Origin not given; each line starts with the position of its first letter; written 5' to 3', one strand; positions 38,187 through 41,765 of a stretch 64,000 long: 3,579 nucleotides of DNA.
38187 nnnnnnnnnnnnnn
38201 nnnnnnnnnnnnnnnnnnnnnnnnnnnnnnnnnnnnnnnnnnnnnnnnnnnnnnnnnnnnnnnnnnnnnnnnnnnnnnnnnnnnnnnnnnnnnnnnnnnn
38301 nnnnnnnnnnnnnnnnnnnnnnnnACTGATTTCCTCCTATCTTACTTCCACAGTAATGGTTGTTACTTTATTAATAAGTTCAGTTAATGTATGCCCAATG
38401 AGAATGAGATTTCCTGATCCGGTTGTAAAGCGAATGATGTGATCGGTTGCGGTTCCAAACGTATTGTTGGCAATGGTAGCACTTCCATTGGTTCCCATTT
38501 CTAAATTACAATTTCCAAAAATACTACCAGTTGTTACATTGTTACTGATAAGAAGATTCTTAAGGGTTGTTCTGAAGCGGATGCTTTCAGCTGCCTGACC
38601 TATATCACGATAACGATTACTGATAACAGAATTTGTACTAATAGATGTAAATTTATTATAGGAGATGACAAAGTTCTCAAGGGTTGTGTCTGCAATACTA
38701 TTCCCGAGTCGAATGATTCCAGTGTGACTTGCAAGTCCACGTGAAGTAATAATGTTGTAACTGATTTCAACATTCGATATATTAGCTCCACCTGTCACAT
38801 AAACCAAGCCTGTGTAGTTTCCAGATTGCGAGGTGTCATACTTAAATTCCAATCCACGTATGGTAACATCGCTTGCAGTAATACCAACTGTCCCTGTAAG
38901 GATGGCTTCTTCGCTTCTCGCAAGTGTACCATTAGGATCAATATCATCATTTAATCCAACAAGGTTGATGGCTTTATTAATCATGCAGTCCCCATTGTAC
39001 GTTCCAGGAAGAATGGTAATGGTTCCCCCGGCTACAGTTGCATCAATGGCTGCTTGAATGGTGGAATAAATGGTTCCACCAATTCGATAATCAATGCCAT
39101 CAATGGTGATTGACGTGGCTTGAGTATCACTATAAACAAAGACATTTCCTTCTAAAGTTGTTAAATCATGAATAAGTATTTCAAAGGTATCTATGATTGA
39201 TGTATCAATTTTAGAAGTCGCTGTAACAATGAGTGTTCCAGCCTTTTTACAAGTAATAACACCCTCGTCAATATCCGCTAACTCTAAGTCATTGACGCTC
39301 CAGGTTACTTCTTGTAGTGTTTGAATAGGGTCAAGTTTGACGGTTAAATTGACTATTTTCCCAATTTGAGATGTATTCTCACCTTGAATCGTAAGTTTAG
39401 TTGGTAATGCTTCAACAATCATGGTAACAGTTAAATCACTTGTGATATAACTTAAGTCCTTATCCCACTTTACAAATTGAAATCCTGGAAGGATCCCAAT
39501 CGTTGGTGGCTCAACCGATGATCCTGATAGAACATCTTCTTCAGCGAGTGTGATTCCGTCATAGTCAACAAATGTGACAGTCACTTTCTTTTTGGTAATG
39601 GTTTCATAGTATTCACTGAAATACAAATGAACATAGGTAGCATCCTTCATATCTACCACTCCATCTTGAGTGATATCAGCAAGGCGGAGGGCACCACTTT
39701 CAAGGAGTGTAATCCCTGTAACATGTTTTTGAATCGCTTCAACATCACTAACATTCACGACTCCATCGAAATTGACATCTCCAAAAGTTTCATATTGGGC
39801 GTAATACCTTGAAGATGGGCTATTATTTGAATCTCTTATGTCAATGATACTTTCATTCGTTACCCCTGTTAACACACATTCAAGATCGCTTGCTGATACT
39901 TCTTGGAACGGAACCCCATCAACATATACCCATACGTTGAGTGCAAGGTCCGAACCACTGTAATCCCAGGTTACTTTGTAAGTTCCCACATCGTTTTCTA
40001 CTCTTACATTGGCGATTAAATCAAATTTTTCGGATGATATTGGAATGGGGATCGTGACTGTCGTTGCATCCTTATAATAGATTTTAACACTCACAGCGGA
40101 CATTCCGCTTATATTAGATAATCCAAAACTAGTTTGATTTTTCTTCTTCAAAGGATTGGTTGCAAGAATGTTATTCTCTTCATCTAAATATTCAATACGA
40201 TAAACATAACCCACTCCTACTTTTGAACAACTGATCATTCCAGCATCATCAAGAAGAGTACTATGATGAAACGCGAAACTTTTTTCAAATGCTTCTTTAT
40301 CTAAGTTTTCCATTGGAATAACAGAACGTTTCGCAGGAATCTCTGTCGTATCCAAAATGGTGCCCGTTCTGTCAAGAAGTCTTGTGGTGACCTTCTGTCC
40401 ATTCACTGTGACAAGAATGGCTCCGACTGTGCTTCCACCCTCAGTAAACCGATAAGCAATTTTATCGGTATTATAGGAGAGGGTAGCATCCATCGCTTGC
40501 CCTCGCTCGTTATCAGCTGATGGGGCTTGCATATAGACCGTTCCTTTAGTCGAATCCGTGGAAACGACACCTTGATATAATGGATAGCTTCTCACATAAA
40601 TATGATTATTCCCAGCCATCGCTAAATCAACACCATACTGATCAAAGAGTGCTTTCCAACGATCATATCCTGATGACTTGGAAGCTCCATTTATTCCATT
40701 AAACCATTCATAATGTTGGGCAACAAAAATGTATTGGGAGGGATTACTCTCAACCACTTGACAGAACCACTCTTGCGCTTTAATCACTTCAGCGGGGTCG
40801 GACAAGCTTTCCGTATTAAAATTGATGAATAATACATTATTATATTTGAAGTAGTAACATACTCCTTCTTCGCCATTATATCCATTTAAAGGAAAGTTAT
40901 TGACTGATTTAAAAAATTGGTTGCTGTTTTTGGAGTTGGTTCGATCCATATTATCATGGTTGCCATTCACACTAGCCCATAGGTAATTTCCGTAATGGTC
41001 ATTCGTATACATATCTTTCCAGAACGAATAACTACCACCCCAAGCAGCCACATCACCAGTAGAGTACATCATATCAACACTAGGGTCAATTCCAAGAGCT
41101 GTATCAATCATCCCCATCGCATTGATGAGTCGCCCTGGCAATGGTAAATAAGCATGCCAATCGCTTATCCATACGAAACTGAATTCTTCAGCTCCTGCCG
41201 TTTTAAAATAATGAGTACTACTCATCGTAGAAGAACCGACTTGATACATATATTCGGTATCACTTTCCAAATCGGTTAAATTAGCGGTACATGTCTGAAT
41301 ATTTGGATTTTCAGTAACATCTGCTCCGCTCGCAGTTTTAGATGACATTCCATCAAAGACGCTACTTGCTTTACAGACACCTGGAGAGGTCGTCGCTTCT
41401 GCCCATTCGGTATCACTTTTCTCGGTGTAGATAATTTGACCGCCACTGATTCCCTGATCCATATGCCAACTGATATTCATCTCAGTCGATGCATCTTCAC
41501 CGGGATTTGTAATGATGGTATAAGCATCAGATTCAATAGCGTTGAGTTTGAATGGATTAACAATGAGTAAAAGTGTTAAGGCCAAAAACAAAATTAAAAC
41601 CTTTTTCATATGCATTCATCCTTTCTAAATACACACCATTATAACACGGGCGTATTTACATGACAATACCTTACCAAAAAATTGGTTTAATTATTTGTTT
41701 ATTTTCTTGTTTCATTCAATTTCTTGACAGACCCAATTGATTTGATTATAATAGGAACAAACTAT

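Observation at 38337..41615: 1092-aa secreted protein combining purple-acid-phosphatase, dockerin-like, Ig-like and beta-helix modules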

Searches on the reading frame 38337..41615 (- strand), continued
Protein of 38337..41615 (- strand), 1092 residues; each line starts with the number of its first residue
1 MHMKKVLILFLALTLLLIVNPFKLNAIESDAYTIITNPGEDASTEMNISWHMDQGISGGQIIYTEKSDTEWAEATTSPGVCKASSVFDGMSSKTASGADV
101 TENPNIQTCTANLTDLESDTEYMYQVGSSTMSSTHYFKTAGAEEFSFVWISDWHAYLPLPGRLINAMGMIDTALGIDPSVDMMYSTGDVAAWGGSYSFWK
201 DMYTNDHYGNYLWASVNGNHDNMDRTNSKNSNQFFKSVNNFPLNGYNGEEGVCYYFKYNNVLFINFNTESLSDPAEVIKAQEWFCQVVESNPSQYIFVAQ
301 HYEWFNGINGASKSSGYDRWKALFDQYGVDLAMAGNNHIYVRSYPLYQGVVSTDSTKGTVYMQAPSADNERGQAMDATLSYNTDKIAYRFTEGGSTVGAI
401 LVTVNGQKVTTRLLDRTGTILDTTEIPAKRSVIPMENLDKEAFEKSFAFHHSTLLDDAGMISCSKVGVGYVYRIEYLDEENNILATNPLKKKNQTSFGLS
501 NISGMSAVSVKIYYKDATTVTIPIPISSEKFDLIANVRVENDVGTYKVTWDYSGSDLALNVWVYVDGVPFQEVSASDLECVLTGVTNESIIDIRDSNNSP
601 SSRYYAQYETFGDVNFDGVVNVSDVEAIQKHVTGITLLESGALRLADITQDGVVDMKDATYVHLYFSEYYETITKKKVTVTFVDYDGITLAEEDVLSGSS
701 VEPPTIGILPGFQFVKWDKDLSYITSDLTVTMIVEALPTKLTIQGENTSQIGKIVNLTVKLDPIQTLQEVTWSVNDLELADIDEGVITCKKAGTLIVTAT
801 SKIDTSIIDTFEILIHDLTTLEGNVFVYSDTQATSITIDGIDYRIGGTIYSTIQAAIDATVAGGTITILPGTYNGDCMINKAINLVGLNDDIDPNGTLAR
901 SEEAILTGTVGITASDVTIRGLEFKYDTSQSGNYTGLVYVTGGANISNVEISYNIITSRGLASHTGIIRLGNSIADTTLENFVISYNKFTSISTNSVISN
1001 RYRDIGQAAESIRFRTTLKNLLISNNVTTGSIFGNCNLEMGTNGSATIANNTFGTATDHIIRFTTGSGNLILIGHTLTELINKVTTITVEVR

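Call 50: fold_search(model_id=the predicted structure, library=pdb)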
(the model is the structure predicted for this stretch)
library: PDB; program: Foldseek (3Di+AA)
matches with E <= 10: 1554; with E <= 0.001: 72
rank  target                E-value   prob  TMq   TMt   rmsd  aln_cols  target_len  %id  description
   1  6gja_A                3.1e-17  1.00  0.29  0.61   6.2       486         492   15  PURPLE ACID PHYTASE FROM WHEAT ISOFORM B2 - H229A MUTANT (released 2019-11-27)
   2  6giz_A                6.7e-17  1.00  0.29  0.59   6.2       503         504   15  PURPLE ACID PHYTASE FROM WHEAT ISOFORM B2 - SUBSTRATE COMPLEX (released 2019-11-27)
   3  6gj9_A                7.7e-17  1.00  0.30  0.62   5.0       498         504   15  PURPLE ACID PHYTASE FROM WHEAT ISOFORM B2 - REGENERATION COMPLEX (released 2019-11-27)
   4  6git_A                8.8e-17  1.00  0.29  0.59   6.3       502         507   15  PURPLE ACID PHYTASE FROM WHEAT ISOFORM B2 - PRODUCT COMPLEX (released 2019-11-27)
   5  3zk4_C                1.5e-16  1.00  0.31  0.56   4.4       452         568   15  Structure of purple acid phosphatase PPD1 isolated from yellow lupin (Lupinus luteus) seeds (released 2014-01-29)
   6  3zk4_B                3.0e-16  1.00  0.30  0.55   4.5       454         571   15  Structure of purple acid phosphatase PPD1 isolated from yellow lupin (Lupinus luteus) seeds (released 2014-01-29)
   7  6gj2_A                3.0e-16  1.00  0.29  0.60   6.2       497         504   15  PURPLE ACID PHYTASE FROM WHEAT ISOFORM B2 - COMPLEX WITH INOSITOL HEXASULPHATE (released 2019-11-27)
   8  4dhl_A                3.3e-16  1.00  0.30  0.74   4.1       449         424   14  Crystal structure of red kidney bean purple acid phosphatase in complex with Maybridge fragment MO07123 (released 2012-12-12)
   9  1xzw_A                3.6e-16  1.00  0.30  0.73   5.4       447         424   14  Sweet potato purple acid phosphatase/phosphate complex (released 2004-12-14)
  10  6hwr_C                4.0e-16  1.00  0.30  0.74   4.6       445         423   14  Red kidney bean purple acid phosphatase in complex with adenosine divanadate (released 2019-04-03)
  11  8brn_B                4.4e-16  1.00  0.30  0.72   5.1       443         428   14  Crystal structure of red kidney bean purple acid phosphatase in complex with an alpha-aminonaphthylmethylphosphonic ac (released 2023-08-02)
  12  1xzw_B                5.7e-16  1.00  0.30  0.73   5.3       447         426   14  Sweet potato purple acid phosphatase/phosphate complex (released 2004-12-14)
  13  4dsy_A                6.6e-16  1.00  0.31  0.74   4.7       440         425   14  Crystal structure of red kidney bean purple acid phosphatase in complex with Maybridge fragment CC24201 (released 2012-09-19)
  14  4dhl_C                7.9e-16  1.00  0.30  0.73   4.8       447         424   14  Crystal structure of red kidney bean purple acid phosphatase in complex with Maybridge fragment MO07123 (released 2012-12-12)
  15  6ofd_A                8.6e-16  1.00  0.31  0.74   3.9       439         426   14  The crystal structure of octadecyloxy(naphthalen-1-yl)methylphosphonic acid in complex with red kidney bean purple aci (released 2019-09-04)
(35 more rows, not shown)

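Call 52: search_solved_structures(query=A1, max_evalue=0.01, show_alignments=2)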
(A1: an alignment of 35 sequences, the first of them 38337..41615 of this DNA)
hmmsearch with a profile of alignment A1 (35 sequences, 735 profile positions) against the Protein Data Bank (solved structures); distinct sequences matched with E-value up to 0.01: 41.
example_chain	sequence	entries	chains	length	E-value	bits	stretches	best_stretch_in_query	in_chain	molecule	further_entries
8x39_A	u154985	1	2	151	5.8e-10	41.5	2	600-667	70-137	Serine protease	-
8x3a_A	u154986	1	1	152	5.9e-10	41.5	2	600-667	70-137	Serine protease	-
4fl4_A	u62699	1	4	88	1.9e-08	36.5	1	597-666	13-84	Glycoside hydrolase family 9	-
2ccl_B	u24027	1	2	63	2.5e-07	32.8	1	606-660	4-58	ENDO-1,4-BETA-XYLANASE Y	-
1ohz_B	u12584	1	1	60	4.4e-07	32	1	606-660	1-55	ENDO-1,4-BETA-XYLANASE Y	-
4cj0_A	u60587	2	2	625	6.2e-07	31.5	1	600-666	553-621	ENDOGLUCANASE D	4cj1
1clc_A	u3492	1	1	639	6.5e-07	31.4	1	600-666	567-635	ENDOGLUCANASE CELD; EC: 3.2.1.4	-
1daq_A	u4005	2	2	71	2.4e-06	29.6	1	604-668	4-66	ENDOGLUCANASE SS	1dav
2mte_A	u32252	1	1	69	2.9e-06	29.3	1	604-668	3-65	Cellulose 1,4-beta-cellobiosidase (reducing end) CelS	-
1qhw_A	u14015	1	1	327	3e-06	29.3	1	139-230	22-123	PROTEIN (PURPLE ACID PHOSPHATASE)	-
1qfc_A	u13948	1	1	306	3.6e-06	29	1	139-230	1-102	PROTEIN (PURPLE ACID PHOSPHATASE)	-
2vn6_B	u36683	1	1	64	1.1e-05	27.4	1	605-667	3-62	ENDOGLUCANASE A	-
3ul4_B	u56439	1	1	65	1.5e-05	27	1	606-663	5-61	Cellulosome enzyme, dockerin type I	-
4dh2_B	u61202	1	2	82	1.5e-05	26.9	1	604-673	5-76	Dockerin type 1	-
2yik_A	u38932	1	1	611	2.2e-05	26.4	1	605-661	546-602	ENDOGLUCANASE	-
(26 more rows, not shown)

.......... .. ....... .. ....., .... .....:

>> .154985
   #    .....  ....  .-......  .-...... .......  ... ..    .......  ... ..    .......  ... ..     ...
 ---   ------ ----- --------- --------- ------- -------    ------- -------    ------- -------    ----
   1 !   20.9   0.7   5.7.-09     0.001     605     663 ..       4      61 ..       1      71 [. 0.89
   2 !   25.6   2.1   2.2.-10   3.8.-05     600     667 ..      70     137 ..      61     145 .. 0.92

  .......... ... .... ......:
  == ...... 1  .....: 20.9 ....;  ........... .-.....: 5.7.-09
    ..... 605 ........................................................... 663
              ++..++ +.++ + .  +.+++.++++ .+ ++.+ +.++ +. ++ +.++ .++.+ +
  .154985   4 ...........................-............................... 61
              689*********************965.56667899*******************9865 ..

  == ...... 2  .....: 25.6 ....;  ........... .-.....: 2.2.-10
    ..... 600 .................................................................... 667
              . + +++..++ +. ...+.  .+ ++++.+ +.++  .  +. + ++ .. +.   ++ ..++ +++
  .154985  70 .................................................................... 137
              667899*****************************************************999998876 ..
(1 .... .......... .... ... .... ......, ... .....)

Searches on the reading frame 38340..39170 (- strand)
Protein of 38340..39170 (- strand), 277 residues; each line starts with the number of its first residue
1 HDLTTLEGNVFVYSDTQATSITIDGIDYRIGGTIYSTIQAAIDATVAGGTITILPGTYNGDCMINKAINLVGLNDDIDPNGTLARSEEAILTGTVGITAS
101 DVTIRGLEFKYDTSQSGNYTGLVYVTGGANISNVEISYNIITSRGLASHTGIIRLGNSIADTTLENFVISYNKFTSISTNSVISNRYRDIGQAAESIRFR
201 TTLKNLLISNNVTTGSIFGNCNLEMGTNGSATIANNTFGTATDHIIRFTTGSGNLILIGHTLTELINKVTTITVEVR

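Call 51: search_protein_families(library=pfam, proteins=[window:38340-39170:-], max_evalue=10)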
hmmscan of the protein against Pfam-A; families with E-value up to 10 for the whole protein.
window:38340-39170:- (277 aa): 2 families
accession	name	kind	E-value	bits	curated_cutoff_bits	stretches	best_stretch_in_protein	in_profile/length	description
PF23863.2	CdsD_PD1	-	0.16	12.4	33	1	248-264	12-28/50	CdsD PD1 domain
PF16537.11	T2SSB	-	0.2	11.8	28.4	1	6-37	4-36/60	Type II secretion system protein B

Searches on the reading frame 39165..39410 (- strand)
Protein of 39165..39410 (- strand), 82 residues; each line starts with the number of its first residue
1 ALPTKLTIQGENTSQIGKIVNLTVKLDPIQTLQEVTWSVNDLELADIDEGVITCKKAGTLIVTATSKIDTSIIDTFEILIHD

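Call 51: search_protein_families(library=pfam, proteins=[window:39165-39410:-], max_evalue=10)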
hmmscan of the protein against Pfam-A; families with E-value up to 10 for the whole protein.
window:39165-39410:- (82 aa): 2 families
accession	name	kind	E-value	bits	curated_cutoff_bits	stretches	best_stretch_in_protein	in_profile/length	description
PF02368.24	Big_2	-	0.00015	22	22.8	1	13-68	13-70/79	Bacterial Ig-like domain (group 2)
PF21461.3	HL_N-beta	-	0.011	15.9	27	1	34-67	13-45/57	Hyaluronate lyase, N-terminal beta-sheet domain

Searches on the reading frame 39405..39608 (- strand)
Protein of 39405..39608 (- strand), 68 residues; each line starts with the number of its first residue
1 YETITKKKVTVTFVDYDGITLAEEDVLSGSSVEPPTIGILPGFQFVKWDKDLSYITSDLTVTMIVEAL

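Call 51: search_protein_families(library=pfam, proteins=[window:39405-39608:-], max_evalue=10)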
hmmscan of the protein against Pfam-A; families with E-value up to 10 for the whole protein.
window:39405-39608:- (68 aa): 2 families
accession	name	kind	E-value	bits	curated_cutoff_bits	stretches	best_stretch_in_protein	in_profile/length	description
PF06458.18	MucBP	-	0.0018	19.5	23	1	8-63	1-60/63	MucBP domain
PF09479.16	Flg_new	-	0.0074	16.8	27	1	10-54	2-44/65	Listeria-Bacteroides repeat domain (List_Bact_rpt)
